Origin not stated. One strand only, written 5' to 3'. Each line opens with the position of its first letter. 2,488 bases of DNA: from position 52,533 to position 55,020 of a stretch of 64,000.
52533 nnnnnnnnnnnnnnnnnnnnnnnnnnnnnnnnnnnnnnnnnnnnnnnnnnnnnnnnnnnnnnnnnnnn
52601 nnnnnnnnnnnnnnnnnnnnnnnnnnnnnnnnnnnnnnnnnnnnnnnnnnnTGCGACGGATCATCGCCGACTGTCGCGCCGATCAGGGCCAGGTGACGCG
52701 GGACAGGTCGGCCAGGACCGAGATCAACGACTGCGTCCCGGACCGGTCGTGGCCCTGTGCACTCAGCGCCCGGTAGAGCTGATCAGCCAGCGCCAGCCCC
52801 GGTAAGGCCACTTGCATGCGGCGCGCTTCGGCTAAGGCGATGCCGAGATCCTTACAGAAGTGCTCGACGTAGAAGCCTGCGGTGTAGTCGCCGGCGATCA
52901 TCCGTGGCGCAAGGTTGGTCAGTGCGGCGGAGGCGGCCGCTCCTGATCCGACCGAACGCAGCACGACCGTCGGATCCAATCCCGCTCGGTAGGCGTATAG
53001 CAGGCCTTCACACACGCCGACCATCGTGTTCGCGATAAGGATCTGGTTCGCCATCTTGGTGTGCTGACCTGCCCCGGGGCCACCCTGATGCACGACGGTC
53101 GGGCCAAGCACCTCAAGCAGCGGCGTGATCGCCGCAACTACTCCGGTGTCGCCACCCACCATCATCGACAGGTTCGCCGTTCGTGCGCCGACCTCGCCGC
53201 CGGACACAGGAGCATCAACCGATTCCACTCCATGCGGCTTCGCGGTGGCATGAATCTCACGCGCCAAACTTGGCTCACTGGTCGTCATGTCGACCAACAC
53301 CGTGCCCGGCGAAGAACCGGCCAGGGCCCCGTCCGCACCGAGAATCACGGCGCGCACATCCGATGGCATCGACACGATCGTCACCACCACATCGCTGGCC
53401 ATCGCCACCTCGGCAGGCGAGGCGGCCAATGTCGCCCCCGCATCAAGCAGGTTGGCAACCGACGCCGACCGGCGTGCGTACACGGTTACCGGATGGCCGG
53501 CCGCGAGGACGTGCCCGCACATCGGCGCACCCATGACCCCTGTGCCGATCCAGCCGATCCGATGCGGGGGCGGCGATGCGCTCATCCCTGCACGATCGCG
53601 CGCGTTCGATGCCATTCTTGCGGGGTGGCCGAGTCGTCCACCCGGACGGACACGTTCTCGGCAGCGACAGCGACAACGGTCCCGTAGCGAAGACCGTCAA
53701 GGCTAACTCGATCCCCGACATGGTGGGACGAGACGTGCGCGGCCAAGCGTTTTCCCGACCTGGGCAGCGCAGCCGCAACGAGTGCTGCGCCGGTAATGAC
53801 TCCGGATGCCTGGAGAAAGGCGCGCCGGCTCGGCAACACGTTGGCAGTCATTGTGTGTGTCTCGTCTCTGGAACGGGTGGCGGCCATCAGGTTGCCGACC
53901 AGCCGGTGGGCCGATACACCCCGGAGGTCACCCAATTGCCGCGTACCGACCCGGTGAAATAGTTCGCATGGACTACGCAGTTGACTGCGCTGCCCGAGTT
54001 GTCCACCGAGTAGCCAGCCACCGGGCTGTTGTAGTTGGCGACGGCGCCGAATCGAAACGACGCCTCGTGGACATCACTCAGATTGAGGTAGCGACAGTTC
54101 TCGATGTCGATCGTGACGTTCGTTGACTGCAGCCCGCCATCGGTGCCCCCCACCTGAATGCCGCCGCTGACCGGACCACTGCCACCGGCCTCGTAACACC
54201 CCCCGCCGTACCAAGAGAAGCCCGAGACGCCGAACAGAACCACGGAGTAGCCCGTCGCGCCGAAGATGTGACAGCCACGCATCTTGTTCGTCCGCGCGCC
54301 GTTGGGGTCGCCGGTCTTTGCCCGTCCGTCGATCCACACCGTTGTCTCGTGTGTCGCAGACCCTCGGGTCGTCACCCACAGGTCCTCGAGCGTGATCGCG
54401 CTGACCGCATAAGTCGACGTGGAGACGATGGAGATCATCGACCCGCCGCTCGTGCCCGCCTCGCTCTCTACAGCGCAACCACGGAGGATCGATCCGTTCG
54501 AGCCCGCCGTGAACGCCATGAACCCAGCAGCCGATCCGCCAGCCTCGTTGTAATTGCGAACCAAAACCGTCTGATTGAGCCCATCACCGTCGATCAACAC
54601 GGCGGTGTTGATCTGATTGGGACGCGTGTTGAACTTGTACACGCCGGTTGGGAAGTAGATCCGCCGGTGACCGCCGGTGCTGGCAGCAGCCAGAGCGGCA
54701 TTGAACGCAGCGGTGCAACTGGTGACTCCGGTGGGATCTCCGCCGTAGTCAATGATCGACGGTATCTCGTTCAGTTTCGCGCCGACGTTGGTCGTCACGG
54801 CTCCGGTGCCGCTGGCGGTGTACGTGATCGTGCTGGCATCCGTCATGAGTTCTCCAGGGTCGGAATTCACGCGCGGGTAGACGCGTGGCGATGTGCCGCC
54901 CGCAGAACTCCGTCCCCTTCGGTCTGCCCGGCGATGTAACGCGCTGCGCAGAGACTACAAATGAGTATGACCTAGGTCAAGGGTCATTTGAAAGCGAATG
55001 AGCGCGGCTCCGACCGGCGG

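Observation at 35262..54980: A 7-bp-periodic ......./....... motif marks nearly every promoter in 35-55 kb: a local GntR/FadR regulon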

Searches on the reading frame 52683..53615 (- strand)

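Call 9: search_protein_families(library=pfam, proteins=[window:52683-53615:-])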
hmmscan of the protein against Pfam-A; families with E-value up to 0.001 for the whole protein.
window:52683-53615:- (310 aa): 3 families
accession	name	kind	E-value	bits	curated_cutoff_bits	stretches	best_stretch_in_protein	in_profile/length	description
PF03446.21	NAD_binding_2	-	2.1e-47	161.6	21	1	19-178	1-160/161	NAD binding domain of 6-phosphogluconate dehydrogenase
PF14833.11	NAD_binding_11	-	2.2e-36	125.2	30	1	181-301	1-122/122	NAD-binding of NADP-dependent 3-hydroxyisobutyrate dehydrogenase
PF03807.23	F420_oxidored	-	1.7e-06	28.9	21.6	1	19-111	1-92/94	NADP oxidoreductase coenzyme F420-dependent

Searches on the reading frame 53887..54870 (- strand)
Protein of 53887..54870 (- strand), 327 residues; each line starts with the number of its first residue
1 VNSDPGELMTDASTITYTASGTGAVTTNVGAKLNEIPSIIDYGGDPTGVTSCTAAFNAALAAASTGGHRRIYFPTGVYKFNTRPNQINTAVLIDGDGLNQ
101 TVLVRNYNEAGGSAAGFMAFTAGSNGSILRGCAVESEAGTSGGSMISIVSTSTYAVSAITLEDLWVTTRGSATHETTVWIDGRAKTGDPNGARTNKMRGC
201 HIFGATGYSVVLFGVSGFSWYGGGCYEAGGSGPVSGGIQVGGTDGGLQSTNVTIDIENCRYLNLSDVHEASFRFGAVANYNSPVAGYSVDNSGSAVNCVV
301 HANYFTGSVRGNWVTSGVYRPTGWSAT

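Call 9: search_protein_families(library=pfam, proteins=[window:53887-54870:-])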
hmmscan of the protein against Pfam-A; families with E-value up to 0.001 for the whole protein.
window:53887-54870:- (327 aa): 2 families
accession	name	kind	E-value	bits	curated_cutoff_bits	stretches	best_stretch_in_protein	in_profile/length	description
PF12708.12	Pect-lyase_RHGA_epim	-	5.7e-09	36.5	27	1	39-107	4-72/213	Rhamnogalacturonase A/epimerase, pectate lyase-like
PF01095.25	Pectinesterase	-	0.00072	18.8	27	0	56-156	15-118/298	Pectinesterase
